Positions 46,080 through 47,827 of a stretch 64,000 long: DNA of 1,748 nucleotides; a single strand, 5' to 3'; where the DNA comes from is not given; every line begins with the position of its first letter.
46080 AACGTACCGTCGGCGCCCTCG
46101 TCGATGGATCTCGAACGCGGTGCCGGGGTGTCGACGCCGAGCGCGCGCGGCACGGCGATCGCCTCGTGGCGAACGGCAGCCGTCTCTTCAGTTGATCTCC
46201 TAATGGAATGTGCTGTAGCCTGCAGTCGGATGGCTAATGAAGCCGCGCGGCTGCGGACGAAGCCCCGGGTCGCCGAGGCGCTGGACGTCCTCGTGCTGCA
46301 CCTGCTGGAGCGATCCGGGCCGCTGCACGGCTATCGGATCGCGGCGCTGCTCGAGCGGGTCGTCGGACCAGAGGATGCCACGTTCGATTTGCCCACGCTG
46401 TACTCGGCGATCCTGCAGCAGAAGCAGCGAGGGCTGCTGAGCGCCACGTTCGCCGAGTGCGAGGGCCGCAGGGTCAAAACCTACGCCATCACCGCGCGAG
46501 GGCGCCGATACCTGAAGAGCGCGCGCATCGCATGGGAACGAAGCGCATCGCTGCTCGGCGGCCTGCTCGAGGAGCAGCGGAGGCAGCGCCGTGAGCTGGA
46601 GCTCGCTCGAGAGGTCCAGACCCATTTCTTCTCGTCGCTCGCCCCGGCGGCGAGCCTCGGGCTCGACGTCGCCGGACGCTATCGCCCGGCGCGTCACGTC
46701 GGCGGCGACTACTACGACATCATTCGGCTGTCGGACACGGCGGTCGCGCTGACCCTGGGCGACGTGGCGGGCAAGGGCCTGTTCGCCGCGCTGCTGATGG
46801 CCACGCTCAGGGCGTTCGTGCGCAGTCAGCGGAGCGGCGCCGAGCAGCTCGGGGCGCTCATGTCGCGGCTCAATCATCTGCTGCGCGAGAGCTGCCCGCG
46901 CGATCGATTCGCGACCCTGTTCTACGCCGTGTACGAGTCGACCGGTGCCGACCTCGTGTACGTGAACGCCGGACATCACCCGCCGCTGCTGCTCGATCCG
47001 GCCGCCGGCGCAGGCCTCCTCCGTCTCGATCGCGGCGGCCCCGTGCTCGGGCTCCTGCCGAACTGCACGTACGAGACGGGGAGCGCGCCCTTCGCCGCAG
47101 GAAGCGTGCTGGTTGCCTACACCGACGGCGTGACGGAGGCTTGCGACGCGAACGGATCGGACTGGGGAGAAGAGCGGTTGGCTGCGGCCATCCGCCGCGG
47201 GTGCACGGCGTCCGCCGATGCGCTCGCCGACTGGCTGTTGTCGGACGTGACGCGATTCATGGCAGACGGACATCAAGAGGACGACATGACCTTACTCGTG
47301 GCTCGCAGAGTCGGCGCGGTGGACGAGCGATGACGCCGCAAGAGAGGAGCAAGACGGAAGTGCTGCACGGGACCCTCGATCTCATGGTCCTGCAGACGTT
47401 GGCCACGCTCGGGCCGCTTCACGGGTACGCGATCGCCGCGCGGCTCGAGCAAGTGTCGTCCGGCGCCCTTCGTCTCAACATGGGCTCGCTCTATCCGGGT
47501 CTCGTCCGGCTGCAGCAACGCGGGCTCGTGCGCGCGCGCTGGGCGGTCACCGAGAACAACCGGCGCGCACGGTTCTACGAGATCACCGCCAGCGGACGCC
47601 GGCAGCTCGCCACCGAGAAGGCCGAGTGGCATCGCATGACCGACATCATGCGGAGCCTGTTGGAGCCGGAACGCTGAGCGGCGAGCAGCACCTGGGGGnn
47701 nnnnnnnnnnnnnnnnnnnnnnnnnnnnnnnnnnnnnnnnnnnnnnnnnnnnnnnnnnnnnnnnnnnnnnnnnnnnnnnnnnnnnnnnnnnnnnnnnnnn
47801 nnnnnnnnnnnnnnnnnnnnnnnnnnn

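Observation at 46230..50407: PadR DNA-binding domain fused to a PP2C/SpoIIE phosphatase, translationally coupled to a canonical PadR-ADOP permease pair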

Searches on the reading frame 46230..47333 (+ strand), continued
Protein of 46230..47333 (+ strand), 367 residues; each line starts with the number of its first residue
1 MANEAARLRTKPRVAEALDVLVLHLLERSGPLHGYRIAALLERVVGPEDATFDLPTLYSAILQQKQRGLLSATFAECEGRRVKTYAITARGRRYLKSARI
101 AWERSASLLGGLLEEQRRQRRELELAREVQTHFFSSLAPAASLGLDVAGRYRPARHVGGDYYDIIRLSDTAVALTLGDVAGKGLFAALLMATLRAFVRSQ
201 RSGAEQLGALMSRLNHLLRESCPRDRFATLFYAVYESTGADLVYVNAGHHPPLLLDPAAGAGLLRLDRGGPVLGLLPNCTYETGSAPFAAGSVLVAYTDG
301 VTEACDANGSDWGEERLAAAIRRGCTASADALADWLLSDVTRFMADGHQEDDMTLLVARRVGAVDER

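Call 51: find_encoding_contigs(protein=P0029, flank=6000, max_places=2)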
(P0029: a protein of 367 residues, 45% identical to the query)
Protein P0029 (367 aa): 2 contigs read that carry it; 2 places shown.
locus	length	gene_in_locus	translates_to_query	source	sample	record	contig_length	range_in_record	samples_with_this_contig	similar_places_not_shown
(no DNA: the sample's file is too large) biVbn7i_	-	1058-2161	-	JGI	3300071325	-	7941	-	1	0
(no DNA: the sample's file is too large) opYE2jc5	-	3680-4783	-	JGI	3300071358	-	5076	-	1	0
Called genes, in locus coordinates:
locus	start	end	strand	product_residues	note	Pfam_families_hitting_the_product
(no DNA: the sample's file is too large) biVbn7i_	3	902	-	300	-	?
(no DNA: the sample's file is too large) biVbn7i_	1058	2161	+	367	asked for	PF03551:PadR, PF07228:SpoIIE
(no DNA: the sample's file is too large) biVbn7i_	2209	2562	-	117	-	PF03551:PadR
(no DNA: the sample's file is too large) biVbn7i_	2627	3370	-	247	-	PF01925:TauE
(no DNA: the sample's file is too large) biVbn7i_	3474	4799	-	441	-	PF02321:OEP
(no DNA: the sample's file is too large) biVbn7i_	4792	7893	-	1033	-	PF00873:ACR_tran, PF03176:MMPL, PF02355:SecD_SecF_C (faint)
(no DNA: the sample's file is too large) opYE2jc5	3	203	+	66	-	?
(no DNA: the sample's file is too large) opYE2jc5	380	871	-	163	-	PF04073:tRNA_edit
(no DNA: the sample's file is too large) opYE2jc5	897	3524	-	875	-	PF12704:MacB_PCD, PF02687:FtsX, PF12704:MacB_PCD, PF02687:FtsX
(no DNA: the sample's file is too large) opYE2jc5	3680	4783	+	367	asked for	PF03551:PadR, PF07228:SpoIIE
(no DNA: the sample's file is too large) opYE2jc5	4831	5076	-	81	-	?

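Call 52: find_encoding_contigs(protein=P0121, flank=6000, max_places=4)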
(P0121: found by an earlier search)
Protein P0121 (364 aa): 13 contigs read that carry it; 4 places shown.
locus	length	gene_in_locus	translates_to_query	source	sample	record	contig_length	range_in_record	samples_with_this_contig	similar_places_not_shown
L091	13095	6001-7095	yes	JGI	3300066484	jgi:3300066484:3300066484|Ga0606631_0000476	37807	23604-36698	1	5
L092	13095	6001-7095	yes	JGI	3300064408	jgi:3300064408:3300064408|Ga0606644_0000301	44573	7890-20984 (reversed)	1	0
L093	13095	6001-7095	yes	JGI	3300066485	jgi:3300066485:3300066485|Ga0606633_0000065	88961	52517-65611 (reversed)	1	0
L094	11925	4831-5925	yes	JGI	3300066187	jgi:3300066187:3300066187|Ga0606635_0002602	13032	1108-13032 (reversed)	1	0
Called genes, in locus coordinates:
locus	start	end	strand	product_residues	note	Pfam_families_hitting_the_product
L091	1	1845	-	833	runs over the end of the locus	PF12704:MacB_PCD, PF02687:FtsX, PF12704:MacB_PCD, PF02687:FtsX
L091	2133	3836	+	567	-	PF19676:DUF6178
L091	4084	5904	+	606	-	PF00664:ABC_membrane, PF02463:SMC_N (weak), PF00005:ABC_tran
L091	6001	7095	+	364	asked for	PF03551:PadR (weak), PF07228:SpoIIE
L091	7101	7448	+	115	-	PF03551:PadR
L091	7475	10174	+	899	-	PF12704:MacB_PCD, PF02687:FtsX, PF12704:MacB_PCD, PF02687:FtsX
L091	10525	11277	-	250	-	PF00106:adh_short, PF08659:KR (faint), PF01370:Epimerase (faint), PF13561:adh_short_C2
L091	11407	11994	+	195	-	PF00440:TetR_N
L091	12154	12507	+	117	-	PF03551:PadR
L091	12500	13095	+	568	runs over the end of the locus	?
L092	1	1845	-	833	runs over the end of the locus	PF12704:MacB_PCD, PF02687:FtsX, PF12704:MacB_PCD, PF02687:FtsX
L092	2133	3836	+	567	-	PF19676:DUF6178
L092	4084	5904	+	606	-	PF00664:ABC_membrane, PF02463:SMC_N (weak), PF00005:ABC_tran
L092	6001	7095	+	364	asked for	PF03551:PadR (weak), PF07228:SpoIIE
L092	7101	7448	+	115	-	PF03551:PadR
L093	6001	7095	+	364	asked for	PF03551:PadR (weak), PF07228:SpoIIE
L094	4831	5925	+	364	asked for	PF03551:PadR (weak), PF07228:SpoIIE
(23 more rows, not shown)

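Call 65: find_encoding_contigs(protein=P0095, flank=5000, max_places=1)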
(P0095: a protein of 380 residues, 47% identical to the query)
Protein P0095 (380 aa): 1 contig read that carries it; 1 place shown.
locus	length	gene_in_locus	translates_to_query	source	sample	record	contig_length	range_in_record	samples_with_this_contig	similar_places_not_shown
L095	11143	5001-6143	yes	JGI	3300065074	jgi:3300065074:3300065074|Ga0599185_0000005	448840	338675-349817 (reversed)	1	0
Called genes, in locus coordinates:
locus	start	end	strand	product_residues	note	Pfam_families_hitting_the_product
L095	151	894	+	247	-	PF14534:DUF4440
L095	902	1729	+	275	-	PF13489:Methyltransf_23, PF05175:MTS (weak), PF01209:Ubie_methyltran, PF02390:Methyltransf_4, PF08241:Methyltransf_11, PF08242:Methyltransf_12, PF13649:Methyltransf_25, PF13847:Methyltransf_31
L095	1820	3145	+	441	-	PF04185:Phosphoesterase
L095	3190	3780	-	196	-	-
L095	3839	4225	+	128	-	-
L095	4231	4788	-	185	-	PF07609:DUF1572, PF04978:MST (weak), PF12867:DinB_2 (weak)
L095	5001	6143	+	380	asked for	PF00392:GntR, PF07228:SpoIIE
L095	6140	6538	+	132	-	PF00392:GntR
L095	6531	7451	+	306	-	PF00005:ABC_tran, PF13304:AAA_21, PF13732:DrrA1-3_C (weak)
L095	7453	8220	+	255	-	-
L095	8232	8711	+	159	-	-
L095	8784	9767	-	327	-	PF00753:Lactamase_B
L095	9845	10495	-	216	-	-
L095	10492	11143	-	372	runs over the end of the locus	PF12006:DUF3500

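Call 66: find_encoding_contigs(protein=P0129, flank=6000, max_places=2)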
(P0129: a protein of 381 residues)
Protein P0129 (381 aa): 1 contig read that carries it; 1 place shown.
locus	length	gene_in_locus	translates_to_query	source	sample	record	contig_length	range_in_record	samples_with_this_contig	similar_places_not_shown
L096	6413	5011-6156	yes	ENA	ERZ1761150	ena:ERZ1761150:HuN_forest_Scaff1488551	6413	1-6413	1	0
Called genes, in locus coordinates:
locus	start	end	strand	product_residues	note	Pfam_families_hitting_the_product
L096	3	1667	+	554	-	?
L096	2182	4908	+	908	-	PF12704:MacB_PCD, PF02687:FtsX, PF12704:MacB_PCD, PF02687:FtsX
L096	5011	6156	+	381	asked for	PF03551:PadR, PF07228:SpoIIE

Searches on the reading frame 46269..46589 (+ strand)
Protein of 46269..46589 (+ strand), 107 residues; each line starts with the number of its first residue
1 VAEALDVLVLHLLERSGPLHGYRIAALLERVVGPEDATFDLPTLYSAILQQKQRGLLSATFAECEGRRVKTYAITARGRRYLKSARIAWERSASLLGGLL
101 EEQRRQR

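Call 49: find_related_loci(query=A2, collection=metagenome_contigs, flank=5000)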
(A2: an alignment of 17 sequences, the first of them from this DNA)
Query A2 (107 aa) in metagenome_contigs; peptide patterns used: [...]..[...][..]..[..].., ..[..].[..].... (x = any residue, [..] = any of these).
100 stretches matched a pattern; 3 encode a relative of the query (tblastn E <= 1e-3); 3 distinct loci.
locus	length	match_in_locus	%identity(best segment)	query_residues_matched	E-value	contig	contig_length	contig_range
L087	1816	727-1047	79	1-107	4e-56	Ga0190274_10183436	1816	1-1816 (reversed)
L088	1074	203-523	79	1-107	1e-57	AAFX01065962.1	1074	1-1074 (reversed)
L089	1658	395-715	78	1-107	2e-53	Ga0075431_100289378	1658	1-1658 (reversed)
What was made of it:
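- Tried and rejected: metagenome_contigs scan with clade-A heads (call 49).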

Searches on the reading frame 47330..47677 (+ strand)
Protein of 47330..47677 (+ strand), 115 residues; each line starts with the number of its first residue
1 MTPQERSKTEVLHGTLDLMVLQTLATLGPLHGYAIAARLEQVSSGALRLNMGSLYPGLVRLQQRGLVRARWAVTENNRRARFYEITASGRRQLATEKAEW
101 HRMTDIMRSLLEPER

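Call 3: search_protein_families(library=pfam, proteins=[window:47330-47677:+], max_evalue=0.01)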
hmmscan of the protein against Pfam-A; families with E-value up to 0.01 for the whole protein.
window:47330-47677:+ (115 aa): 1 family
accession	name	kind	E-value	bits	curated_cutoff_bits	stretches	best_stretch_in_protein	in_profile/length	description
PF03551.20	PadR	-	3.2e-20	72.3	27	1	20-94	1-74/75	Transcriptional regulator PadR-like family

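Call 4: search_protein_families(library=ncbifam, proteins=[window:47330-47677:+], max_evalue=0.01)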
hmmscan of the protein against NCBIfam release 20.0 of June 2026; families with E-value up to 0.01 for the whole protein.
window:47330-47677:+ (115 aa): 5 families
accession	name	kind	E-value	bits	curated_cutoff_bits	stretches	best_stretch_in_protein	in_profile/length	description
TIGR03433.1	padR_acidobact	paralog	1.3e-38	131.1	101.8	1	13-112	2-100/101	PadR family transcriptional regulator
NF006931.0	PRK09416.1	equivalog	2.7e-09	37.3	112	1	18-111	46-133/135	PadR family transcriptional regulator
NF053635.1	TransRegRv3488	equivalog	5e-09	36.3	140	1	10-100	3-88/98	Rv3488 family transcriptional regulator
TIGR02719.1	repress_PhaQ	equivalog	9.3e-05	22.7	139.35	1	29-110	37-116/138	poly-beta-hydroxybutyrate-responsive repressor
NF041230.1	BagL_FevM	exception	0.00016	21.8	230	1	39-111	55-126/145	MarR family transcriptional regulator BagL/FevM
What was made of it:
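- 47330..47677 (+): Module-specific stand-alone PadR (115 aa); its start overlaps the fusion's stop (ATGA). TIGR03433 at 131 bits (call 4).
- On TIGR03433 padR_acidobact (the PadR partner of ADOP): The neighbouring 115-aa PadR scores 131.1 bits and does qualify (call 4).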
